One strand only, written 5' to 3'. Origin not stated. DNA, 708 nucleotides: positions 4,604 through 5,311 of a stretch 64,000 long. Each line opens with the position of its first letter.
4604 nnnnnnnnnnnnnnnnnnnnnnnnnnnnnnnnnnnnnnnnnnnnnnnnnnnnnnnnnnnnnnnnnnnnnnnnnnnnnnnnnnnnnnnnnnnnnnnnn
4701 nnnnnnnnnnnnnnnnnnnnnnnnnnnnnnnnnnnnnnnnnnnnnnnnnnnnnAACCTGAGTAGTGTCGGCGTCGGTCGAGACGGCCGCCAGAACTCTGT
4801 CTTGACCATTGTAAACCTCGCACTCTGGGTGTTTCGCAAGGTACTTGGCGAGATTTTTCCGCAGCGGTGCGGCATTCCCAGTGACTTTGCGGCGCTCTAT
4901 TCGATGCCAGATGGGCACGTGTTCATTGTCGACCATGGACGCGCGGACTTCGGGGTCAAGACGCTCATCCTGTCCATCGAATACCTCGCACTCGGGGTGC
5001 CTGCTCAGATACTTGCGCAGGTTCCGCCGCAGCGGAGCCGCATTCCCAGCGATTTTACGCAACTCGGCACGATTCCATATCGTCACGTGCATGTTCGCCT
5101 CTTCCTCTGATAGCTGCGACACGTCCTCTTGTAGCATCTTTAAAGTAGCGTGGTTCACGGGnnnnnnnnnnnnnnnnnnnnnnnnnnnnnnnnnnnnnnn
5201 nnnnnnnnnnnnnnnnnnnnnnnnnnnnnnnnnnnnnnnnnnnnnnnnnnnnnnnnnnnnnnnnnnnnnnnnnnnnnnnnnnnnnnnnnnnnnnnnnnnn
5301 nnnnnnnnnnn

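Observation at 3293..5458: Large low-complexity protein with a tandemly duplicated, well-conserved 42-aa motif of unknown family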

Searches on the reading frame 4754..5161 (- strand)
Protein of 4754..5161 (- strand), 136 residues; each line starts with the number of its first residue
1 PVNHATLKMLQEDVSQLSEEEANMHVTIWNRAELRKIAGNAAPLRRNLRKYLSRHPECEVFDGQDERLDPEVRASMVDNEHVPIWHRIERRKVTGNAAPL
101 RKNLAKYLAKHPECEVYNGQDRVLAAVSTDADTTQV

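Call 22: search_solved_structures(query=A2, max_evalue=10, show_alignments=4)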
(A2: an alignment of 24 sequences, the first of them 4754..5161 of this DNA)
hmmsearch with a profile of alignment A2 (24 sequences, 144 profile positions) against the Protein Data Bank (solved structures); distinct sequences matched with E-value up to 10: 10.
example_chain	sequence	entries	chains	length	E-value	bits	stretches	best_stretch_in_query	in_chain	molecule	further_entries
2v0f_A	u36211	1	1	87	0.024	17.6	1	84-124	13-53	CHROMODOMAIN-HELICASE-DNA-BINDING PROTEIN 7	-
5cd8_A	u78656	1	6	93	0.08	15.9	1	95-122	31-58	Maternal effect protein oskar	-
5a49_A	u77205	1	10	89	0.08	15.9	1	95-121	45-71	MATERNAL EFFECT PROTEIN OSKAR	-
6ecm_A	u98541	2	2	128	0.093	15.6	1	8-56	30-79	Sorting nexin-15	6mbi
5a48_A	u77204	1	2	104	0.097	15.6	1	95-122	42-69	MATERNAL EFFECT PROTEIN OSKAR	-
5nt7_A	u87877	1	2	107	0.1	15.5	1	95-122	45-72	Maternal effect protein oskar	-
5cd7_A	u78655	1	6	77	0.16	14.9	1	95-121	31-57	Maternal effect protein oskar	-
2dl6_A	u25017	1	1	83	0.47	13.4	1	87-124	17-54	Chromodomain-helicase-DNA-binding protein 8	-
2cka_A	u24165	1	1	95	0.67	12.9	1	85-123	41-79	CHROMODOMAIN-HELICASE-DNA-BINDING PROTEIN 8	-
8rse_A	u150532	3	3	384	1.1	12.2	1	38-73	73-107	Proteinase K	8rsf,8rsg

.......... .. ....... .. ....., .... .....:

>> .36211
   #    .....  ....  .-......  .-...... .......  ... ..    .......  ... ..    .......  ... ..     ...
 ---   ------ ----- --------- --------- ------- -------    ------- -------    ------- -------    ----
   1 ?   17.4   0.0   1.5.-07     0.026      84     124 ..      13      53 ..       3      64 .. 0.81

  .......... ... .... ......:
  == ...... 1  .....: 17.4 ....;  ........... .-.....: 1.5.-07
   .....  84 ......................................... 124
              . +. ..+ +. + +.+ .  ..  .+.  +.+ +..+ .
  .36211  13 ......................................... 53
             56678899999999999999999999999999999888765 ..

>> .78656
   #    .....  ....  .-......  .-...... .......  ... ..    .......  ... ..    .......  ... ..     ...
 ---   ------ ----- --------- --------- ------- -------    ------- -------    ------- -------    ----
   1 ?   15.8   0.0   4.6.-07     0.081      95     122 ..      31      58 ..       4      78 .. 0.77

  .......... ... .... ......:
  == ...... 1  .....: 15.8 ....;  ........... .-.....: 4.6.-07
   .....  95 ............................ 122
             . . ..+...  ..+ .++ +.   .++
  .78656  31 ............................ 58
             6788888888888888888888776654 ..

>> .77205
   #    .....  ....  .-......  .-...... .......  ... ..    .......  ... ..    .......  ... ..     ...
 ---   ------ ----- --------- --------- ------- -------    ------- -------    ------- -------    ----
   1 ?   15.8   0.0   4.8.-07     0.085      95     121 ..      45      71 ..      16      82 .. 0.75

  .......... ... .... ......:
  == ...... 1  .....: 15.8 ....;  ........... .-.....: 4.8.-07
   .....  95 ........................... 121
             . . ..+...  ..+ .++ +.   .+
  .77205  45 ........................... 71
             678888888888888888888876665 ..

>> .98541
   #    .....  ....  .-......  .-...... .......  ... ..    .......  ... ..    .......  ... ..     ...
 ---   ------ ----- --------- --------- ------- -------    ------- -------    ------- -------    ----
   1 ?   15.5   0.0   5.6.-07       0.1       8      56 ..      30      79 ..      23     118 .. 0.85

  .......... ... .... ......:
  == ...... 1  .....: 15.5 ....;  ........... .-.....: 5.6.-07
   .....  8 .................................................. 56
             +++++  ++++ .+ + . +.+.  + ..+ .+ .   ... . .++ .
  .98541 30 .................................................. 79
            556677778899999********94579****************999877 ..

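Call 28: predict_structure(alignment_id=A2)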
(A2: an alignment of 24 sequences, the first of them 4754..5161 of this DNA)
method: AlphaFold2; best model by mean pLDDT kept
length: 136 residues; sequences in the alignment: 24
mean_pLDDT: 86.1   pTM: 0.57
mean pLDDT of the five models: 86.1, 83.8, 81.8, 81.7, 80.2
residues with pLDDT >= 90: 75; 70-90: 46; 50-70: 13; < 50: 2
segments of 3 or more residues with pLDDT < 50: none
pLDDT, mean of each block of 10 residues (from residue 1): 78 84 94 90 94 95 88 77 94 91 93 94 69 50
secondary structure, 60 per line:
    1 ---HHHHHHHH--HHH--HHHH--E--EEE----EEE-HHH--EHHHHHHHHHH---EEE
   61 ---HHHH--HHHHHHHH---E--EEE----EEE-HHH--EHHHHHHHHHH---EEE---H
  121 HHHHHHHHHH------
elements in order: H4-11 H19-22 E28-30 E35-37 H45-54 E58-60 H64-67 H70-77 E84-86 E91-93 H101-110 E114-116 H120-130

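Call 31: fold_search(model_id=the predicted structure, library=pdb)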
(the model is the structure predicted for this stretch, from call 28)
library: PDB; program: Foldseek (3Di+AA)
matches with E <= 10: 91; with E <= 0.001: 0
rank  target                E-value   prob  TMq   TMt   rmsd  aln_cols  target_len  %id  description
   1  2cka_MODEL_1_A        4.3e-03  1.00  0.29  0.65   8.6        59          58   25  Solution structures of the BRK domains of the human Chromo Helicase Domain 7 and 8, reveals structural similar (released 2007-05-08)
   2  2ckc_MODEL_1_A        5.9e-03  1.00  0.27  0.56   2.2        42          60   24  Solution structures of the BRK domains of the human Chromo Helicase Domain 7 and 8, reveals structural similar (released 2007-05-08)
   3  2v0e_MODEL_1_A        2.8e-02  1.00  0.29  0.68   1.4        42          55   24  BRK domain from human CHD7 (released 2007-05-22)
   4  2dl6_MODEL_1_A        3.2e-02  1.00  0.29  0.47   8.3        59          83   24  Solution structure of the first BRK domain from human chromodomain-helicase-DNA-binding protein 8 (released 2006-10-17)
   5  2v0f_MODEL_1_A        3.2e-02  0.92  0.30  0.47  11.3        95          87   17  BRK domain from human CHD7 (released 2007-05-22)
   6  6sy2_MODEL_1_A        4.7e-02  1.00  0.29  0.76   1.2        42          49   26  Structure of the BRK domain of the SWI/SNF chromatin remodelling complex subunit BRG1 reveals a potential role (released 2020-01-22)
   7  2rf7_A                4.3e-01  0.06  0.19  0.09  16.2       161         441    9  Crystal structure of the escherichia coli nrfa mutant Q263E (released 2008-03-25)
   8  2rdz_A                5.9e-01  0.05  0.19  0.09  16.1       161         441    9  High Resolution Crystal Structure of the Escherichia coli Cytochrome c Nitrite Reductase. (released 2008-03-25)
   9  8kg6_B                1.0e+00  0.18  0.22  0.17   7.4        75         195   17  Yeast replisome in state I (released 2023-12-06)
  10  3t5o_A                1.2e+00  0.07  0.23  0.06  13.6       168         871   10  Crystal Structure of human Complement Component C6 (released 2012-02-01)
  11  7o9m_H                1.7e+00  0.12  0.28  0.38  12.2        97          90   12  Human mitochondrial ribosome large subunit assembly intermediate with MTERF4-NSUN4, MRM2, MTG1 and the MALSU module (released 2021-06-30)
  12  7pmk_B                1.7e+00  0.08  0.21  0.16   7.9        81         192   20  S. cerevisiae replisome-SCF(Dia2) complex bound to double-stranded DNA (conformation I) (released 2021-11-10)
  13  4e0s_B                1.9e+00  0.10  0.22  0.05  14.4        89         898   13  Crystal Structure of C5b-6 (released 2012-04-18)
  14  9uwh_H                2.0e+00  0.05  0.21  0.26  13.8       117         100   13  human mitoribosome trapped by retapamulin (released 2025-10-29)
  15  1gu6_A                2.3e+00  0.03  0.20  0.09  16.0       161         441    9  Structure of the Periplasmic Cytochrome c Nitrite Reductase from Escherichia coli (released 2002-03-08)
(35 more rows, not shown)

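Call 32: search_protein_representatives(alignment_id=A2)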
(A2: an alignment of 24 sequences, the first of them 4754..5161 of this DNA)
Query: 24 sequences, 144 profile positions. Proteins with E-value up to 0.001 (for the whole library): 775; up to 1e-10: 495; up to 1e-30: 151. The best 150 are listed.
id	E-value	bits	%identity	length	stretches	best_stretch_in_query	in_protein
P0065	3.2e-76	270.1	-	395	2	22-141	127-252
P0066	6.2e-73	259.5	-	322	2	20-142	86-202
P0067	3.0e-66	237.8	-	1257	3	17-136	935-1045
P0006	4.9e-61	220.9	-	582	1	6-141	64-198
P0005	6.8e-61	220.4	-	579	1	4-140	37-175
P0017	8.1e-61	220.2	-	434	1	5-139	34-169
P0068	7.5e-60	217.0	-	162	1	19-135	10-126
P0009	2.1e-59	215.6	-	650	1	7-135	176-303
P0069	6.6e-59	214.0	-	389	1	15-133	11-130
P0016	7.3e-59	213.8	-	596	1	8-138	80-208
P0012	1.8e-58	212.6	-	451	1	7-141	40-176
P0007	1.2e-57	209.8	-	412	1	11-137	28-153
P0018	1.4e-57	209.7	-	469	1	10-133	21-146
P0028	1.4e-57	209.6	-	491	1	5-134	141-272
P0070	1.8e-57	209.3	-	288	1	12-138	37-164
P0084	7.8e-53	194.3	-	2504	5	12-139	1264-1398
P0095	1.4e-49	183.7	-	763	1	14-132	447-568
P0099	4.9e-47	175.5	-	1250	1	18-142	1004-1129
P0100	5.9e-47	175.2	-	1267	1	14-141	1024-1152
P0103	4.8e-46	172.3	-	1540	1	10-139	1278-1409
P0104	1.5e-45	170.7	-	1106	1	11-137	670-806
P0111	4.5e-45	169.1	-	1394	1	18-139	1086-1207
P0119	1.2e-44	167.7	-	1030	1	18-137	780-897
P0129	1.0e-43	164.7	-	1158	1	7-139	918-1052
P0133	3.7e-43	162.9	-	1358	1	21-141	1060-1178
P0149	5.3e-39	149.4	-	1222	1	18-132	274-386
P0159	5.9e-37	142.8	-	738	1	20-140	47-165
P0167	4.8e-35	136.6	-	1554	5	9-140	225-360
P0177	7.4e-33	129.5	-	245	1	16-138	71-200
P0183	2.5e-32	127.8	-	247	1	22-141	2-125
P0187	4.5e-31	123.7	-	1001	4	74-140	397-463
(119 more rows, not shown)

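Call 33: search_protein_families(library=pfam, proteins=[P0067, P0084, P0099, P0103, P0104, P0111, P0095], max_evalue=0.001)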
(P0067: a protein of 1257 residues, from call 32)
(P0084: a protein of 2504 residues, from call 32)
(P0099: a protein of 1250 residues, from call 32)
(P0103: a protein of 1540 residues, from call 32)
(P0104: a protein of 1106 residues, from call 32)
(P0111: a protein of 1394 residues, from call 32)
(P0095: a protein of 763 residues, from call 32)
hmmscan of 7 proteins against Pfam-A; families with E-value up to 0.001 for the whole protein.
P0067 (1257 aa): 1 family
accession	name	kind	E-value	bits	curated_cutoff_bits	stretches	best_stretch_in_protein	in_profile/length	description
PF07533.21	BRK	-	4.5e-09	36.3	23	1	942-975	5-38/44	BRK domain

P0084 (2504 aa): 2 families
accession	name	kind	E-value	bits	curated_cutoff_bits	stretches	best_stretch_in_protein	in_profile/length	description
PF00850.24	Hist_deacetyl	-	1.1e-50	173.1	27.9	1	2271-2491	99-295/298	Histone deacetylase domain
PF07533.21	BRK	-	6.6e-25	87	23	1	1532-1567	6-41/44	BRK domain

P0099 (1250 aa): 1 family
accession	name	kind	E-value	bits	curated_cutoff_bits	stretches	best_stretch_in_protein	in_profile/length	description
PF07533.21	BRK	-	1e-08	35.2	23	0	1010-1048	5-43/44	BRK domain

P0103 (1540 aa): 1 family
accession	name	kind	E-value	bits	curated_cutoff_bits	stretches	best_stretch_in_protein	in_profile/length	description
PF07533.21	BRK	-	2.7e-10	40.2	23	1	1358-1394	5-41/44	BRK domain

P0104 (1106 aa): 1 family
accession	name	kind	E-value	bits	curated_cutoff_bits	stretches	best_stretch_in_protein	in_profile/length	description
PF07533.21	BRK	-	2.5e-12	46.7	23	1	683-719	5-41/44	BRK domain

P0111 (1394 aa): 1 family
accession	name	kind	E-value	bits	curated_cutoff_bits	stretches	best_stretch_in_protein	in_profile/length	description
PF07533.21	BRK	-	8.7e-11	41.8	23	1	1156-1192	5-41/44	BRK domain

P0095 (763 aa): 1 family
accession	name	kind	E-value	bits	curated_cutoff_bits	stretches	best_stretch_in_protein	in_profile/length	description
PF07533.21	BRK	-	2.2e-12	46.9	23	2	524-560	5-41/44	BRK domain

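Call 34: list_cluster_members(proteins=[P0065, P0066, P0067, P0084, P0099, P0103, P0111, P0167, P0149, P0187])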
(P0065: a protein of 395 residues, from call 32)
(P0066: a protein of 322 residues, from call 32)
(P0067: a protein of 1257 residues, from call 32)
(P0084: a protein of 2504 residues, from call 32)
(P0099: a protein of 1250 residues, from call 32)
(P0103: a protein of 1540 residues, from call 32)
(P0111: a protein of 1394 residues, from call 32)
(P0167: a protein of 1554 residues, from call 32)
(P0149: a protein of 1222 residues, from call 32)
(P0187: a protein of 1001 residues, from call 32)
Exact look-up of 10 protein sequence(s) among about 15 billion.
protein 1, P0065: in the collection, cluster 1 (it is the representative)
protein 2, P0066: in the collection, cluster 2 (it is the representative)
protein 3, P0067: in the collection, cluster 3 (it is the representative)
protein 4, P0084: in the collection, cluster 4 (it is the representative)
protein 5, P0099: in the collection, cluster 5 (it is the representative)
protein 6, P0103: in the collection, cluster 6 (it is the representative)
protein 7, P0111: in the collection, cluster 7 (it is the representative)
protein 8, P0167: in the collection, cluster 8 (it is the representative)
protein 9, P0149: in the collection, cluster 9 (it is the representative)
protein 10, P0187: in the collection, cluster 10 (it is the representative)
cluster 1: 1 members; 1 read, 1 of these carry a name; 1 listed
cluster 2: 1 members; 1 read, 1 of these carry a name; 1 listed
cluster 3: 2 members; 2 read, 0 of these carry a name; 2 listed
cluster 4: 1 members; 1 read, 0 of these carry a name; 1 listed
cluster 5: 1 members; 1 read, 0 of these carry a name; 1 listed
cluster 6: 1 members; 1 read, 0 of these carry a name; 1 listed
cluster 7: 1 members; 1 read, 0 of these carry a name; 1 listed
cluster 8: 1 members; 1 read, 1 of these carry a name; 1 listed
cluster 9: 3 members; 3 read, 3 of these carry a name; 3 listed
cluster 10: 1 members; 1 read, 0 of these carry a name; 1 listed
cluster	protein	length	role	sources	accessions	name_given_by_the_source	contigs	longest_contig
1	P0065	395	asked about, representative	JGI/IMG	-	hypothetical protein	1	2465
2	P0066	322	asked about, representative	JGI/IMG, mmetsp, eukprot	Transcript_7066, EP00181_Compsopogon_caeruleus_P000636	Transcript_7066/g.14564 ORF Transcript_7066/g.14564 Transcript_7066/m.14564 type:complete ... | CAMPEP_0184685280 /NCGR_PEP_ID=MMETSP0312-20130426/18341_1 /TAXON_ID=31354 ...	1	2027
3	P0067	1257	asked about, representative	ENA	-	-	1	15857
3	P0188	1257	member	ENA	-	-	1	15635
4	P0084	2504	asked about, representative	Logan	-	-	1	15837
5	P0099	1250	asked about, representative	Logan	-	-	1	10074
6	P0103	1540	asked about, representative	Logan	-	-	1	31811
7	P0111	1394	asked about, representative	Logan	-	-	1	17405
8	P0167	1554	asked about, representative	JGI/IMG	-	acetoin utilization deacetylase AcuC-like enzyme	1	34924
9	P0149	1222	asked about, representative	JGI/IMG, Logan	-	hypothetical protein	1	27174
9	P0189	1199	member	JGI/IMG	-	hypothetical protein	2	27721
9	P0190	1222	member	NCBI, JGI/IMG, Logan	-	hypothetical protein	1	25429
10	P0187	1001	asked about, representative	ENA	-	-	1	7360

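Call 36: find_homologous_proteins(query=P0084, max_evalue=1e-20)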
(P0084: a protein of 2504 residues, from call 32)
Query P0084 (2504 aa): 6 proteins with E <= 1e-20 among 8000 candidates.
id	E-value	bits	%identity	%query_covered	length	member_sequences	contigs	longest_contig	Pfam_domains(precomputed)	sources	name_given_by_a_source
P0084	0.0e+0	5631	100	100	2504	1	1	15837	PF07533.22,PF00850.25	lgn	-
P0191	0.0e+0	4630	83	100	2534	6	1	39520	PF07533.22,PF00850.25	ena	-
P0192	0.0e+0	2624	53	81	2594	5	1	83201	PF07533.22,PF00850.25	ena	-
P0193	0.0e+0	2610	82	12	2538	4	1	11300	PF07533.22,PF00850.25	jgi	jgi:acetoin utilization deacetylase AcuC-like enzyme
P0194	0.0e+0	2602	55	69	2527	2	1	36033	PF07533.22,PF00850.25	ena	-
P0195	0.0e+0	2537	53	98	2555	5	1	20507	PF07533.22,PF00850.25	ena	-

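Call 37: find_encoding_contigs(protein=P0084, flank=4000, max_places=2)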
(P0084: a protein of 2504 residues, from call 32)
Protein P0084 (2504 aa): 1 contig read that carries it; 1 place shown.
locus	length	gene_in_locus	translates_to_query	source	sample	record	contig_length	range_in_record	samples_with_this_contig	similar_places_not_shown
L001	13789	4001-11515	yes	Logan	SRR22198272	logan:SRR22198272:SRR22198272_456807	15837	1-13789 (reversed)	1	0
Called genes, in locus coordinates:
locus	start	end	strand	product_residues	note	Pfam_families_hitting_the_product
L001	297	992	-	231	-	PF00255:GSHPx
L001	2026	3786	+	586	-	-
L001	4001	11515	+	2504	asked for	PF07533:BRK (faint), PF00850:Hist_deacetyl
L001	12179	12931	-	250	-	-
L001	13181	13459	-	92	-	-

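Call 38: search_protein_families(library=pfam, proteins=[P0149, P0167, P0187, P0100, P0133, P0129, P0119, P0159], max_evalue=0.001)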
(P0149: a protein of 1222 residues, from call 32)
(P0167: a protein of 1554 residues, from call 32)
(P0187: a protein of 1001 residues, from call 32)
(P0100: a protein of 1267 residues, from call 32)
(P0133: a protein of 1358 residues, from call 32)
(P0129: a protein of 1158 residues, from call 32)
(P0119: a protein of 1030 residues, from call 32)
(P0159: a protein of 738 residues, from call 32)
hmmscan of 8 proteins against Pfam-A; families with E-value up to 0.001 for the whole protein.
P0149 (1222 aa): 1 family
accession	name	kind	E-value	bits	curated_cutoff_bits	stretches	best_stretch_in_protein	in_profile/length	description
PF07533.21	BRK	-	1.1e-08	35.1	23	0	342-378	5-41/44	BRK domain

P0167 (1554 aa): 2 families
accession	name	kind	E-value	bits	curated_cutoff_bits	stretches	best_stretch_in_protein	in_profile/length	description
PF00850.24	Hist_deacetyl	-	8.2e-54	183.4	27.9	1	1249-1546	65-295/298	Histone deacetylase domain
PF07533.21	BRK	-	2e-19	69.4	23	0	240-276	5-41/44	BRK domain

P0187 (1001 aa): 2 families
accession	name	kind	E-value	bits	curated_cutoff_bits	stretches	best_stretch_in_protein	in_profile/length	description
PF07496.21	zf-CW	-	2e-12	47.4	27.5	1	201-245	1-47/47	CW-type Zinc Finger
PF07533.21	BRK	-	1.5e-09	37.9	23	0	421-447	15-41/44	BRK domain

P0100 (1267 aa): 1 family
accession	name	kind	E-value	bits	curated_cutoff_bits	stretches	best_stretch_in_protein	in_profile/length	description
PF07533.21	BRK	-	7.1e-09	35.7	23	0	1100-1134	6-40/44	BRK domain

P0133 (1358 aa): 1 family
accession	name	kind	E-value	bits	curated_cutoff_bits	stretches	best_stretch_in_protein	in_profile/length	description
PF07533.21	BRK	-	2.2e-08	34.1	23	0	1125-1161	5-41/44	BRK domain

P0129 (1158 aa): 1 family
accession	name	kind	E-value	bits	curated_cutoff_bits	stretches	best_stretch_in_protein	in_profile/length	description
PF07533.21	BRK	-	1.4e-13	50.7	23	1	1002-1037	6-41/44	BRK domain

P0119 (1030 aa): 1 family
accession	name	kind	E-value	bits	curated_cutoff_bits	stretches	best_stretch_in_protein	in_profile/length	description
PF07533.21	BRK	-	8.3e-11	41.9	23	1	786-823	5-42/44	BRK domain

P0159 (738 aa): 1 family
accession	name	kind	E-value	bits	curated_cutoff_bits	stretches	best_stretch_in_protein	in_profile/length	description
PF07533.21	BRK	-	1.7e-08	34.5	23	0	113-144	5-36/44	BRK domain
